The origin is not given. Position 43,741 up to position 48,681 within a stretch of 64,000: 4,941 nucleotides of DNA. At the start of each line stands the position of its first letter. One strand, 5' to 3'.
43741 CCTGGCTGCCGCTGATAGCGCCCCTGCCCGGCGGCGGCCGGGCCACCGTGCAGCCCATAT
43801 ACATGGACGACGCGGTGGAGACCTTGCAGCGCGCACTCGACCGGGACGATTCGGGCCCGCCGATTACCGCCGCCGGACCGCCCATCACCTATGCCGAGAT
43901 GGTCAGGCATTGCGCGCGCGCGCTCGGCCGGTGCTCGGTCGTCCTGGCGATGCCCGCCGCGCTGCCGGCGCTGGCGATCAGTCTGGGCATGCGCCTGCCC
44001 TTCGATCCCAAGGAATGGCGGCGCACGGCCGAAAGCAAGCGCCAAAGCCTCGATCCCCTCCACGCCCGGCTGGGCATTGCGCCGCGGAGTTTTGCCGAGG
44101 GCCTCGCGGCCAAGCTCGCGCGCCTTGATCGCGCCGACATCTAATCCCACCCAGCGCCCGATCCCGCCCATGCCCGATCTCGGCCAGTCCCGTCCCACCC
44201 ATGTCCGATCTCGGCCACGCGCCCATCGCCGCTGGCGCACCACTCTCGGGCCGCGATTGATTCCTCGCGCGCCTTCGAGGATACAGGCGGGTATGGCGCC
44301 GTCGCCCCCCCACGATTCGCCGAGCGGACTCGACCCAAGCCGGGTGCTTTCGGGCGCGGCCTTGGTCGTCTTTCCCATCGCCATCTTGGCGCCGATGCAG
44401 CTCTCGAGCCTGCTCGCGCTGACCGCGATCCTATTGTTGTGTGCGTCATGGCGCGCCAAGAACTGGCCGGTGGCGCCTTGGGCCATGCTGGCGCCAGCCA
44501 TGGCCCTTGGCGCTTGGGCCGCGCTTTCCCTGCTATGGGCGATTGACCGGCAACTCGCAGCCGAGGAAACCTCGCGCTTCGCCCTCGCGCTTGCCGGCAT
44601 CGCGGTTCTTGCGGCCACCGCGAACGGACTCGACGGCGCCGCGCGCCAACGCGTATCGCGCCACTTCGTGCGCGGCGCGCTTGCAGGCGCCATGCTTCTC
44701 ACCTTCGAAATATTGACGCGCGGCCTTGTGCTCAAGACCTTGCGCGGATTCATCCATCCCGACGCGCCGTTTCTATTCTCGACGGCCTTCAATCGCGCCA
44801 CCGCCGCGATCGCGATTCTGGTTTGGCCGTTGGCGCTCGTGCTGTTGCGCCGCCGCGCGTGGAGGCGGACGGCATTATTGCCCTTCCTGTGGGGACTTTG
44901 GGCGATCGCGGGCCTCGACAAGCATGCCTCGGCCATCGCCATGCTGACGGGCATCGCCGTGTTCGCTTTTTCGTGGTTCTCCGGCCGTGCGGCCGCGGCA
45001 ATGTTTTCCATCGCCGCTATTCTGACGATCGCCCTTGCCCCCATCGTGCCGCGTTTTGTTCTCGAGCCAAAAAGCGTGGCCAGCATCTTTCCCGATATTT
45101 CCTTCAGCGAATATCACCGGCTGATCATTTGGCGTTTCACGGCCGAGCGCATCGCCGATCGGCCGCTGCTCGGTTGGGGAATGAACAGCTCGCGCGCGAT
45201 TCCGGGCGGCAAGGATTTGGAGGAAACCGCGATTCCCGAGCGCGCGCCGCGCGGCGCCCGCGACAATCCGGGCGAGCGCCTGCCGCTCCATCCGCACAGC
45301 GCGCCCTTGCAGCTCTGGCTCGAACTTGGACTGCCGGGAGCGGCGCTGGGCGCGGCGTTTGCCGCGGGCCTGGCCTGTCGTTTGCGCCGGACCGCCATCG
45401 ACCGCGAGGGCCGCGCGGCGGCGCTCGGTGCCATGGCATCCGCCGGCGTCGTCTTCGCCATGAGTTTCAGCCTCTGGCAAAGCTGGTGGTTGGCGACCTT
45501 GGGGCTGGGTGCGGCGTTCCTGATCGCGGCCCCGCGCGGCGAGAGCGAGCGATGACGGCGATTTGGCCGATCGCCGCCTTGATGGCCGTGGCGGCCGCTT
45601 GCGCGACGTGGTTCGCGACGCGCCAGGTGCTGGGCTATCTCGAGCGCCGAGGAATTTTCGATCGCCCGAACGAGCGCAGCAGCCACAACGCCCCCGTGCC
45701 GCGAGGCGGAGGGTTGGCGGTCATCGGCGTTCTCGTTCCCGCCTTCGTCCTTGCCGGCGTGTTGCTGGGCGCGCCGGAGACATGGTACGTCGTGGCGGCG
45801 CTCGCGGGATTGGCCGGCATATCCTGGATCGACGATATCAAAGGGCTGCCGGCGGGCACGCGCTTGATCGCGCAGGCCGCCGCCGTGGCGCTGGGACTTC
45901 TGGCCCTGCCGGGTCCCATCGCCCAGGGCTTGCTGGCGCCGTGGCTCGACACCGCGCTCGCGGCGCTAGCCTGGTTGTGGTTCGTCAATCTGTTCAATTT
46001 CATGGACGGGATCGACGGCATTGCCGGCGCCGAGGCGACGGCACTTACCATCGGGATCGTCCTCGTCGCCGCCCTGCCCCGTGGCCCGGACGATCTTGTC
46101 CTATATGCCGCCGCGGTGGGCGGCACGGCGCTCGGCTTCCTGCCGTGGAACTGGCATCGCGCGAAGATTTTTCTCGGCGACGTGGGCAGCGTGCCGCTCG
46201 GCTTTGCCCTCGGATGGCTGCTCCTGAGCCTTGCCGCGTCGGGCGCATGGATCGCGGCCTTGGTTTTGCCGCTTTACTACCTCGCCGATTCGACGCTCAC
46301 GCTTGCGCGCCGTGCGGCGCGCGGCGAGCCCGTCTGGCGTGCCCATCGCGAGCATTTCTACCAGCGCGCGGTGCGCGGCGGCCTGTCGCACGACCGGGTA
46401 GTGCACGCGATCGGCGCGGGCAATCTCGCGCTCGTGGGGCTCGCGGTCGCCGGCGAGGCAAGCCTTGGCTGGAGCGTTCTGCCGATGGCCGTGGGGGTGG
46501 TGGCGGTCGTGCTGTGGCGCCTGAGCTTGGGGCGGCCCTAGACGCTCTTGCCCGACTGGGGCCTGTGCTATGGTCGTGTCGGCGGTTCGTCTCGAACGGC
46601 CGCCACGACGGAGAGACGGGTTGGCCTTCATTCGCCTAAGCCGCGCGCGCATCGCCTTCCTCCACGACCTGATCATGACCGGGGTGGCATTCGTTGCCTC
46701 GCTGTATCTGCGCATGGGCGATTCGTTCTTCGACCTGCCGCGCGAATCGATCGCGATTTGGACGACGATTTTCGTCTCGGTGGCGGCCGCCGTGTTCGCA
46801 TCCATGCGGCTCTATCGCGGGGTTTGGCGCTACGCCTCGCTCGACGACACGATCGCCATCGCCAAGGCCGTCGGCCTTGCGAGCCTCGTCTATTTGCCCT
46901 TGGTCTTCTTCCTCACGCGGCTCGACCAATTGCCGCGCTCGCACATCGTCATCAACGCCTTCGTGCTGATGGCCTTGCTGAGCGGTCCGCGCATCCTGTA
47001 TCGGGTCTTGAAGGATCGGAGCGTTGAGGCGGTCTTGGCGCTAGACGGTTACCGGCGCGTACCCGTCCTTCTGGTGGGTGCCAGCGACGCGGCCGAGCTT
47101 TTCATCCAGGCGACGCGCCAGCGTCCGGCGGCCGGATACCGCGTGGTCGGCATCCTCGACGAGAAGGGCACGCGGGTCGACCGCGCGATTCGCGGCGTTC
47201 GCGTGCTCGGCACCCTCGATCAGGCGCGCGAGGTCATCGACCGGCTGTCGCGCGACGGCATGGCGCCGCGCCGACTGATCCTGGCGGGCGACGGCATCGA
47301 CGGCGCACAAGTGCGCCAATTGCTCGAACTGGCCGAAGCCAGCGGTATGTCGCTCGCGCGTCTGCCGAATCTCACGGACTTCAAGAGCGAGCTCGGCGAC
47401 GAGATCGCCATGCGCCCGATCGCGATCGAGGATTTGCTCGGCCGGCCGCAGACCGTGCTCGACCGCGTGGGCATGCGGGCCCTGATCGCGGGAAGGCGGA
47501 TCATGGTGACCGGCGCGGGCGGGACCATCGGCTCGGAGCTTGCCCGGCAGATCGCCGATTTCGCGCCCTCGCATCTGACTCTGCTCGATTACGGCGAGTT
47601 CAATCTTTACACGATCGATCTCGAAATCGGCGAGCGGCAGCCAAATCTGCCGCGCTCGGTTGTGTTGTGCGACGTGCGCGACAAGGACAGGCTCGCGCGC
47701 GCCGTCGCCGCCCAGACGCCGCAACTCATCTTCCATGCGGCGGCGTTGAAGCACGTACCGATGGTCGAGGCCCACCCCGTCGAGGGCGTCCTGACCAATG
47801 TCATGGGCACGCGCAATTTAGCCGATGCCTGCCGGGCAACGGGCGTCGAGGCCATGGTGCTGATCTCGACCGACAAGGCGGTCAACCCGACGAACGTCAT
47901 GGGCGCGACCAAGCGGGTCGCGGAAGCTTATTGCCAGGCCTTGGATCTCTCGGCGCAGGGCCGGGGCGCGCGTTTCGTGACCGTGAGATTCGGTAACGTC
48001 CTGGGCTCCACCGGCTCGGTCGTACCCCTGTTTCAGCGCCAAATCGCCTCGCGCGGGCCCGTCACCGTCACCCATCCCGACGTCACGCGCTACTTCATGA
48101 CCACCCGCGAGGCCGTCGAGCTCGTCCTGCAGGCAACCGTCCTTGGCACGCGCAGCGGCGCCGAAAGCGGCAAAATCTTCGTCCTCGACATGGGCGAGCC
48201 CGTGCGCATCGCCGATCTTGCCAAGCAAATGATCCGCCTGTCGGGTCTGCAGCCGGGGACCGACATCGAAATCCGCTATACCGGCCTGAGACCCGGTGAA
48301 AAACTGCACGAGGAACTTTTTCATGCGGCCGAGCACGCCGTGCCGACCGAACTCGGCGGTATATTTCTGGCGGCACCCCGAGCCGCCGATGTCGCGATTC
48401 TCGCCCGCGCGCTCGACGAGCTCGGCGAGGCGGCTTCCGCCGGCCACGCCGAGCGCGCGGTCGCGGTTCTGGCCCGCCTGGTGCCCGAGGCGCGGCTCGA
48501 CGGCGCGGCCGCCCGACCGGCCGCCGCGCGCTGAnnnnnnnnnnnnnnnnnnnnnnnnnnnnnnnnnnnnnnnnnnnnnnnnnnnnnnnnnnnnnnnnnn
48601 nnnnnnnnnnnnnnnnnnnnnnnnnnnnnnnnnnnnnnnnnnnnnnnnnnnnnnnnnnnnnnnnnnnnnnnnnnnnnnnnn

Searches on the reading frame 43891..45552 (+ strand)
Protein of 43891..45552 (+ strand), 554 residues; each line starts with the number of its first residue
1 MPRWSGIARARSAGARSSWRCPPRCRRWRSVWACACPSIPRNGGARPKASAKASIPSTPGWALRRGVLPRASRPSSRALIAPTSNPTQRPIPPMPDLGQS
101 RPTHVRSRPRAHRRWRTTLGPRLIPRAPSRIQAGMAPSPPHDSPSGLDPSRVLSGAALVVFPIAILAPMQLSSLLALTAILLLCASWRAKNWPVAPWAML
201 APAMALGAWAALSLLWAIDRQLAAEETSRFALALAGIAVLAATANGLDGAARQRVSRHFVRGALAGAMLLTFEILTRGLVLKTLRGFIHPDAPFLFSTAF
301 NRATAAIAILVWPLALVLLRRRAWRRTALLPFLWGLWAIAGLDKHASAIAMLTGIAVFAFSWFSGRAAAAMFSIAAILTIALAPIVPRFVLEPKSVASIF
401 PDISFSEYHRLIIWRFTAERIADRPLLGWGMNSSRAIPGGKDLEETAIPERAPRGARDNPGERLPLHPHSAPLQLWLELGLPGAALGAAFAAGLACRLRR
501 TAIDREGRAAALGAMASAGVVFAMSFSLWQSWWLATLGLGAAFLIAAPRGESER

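Call 9: search_protein_families(library=pfam, proteins=[window:43891-45552:+], max_evalue=0.001)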
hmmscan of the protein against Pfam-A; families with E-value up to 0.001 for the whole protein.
window:43891-45552:+ (554 aa): 1 family
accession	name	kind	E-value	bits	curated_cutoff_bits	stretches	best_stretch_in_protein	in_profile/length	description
PF04932.20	Wzy_C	-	6.9e-12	45.8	31.7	1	332-486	3-147/149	O-Antigen ligase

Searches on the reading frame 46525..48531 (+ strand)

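Call 62: search_protein_families(library=pfam, proteins=[window:46525-48531:+], max_evalue=0.0001)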
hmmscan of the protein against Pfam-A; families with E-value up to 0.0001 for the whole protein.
window:46525-48531:+ (669 aa): 6 families
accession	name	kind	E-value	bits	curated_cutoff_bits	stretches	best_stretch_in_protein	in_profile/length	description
PF02719.21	Polysacc_synt_2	-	1.4e-111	372.8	20.2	1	326-616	1-291/293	Polysaccharide biosynthesis protein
PF01370.27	Epimerase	-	2.5e-22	79.9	20.9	1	326-537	1-224/240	NAD dependent epimerase/dehydratase family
PF04321.23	RmlD_sub_bind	-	5.3e-16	59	27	1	325-518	2-178/287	RmlD substrate binding domain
PF16363.11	GDP_Man_Dehyd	-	1.7e-12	47.9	27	1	327-450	1-130/332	GDP-mannose 4,6 dehydratase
PF01073.25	3Beta_HSD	-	5.3e-12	45.8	22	1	327-456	1-123/280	3-beta hydroxysteroid dehydrogenase/isomerase family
PF13727.12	CoA_binding_3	-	5.8e-07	30.1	25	1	101-238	9-137/175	CoA-binding domain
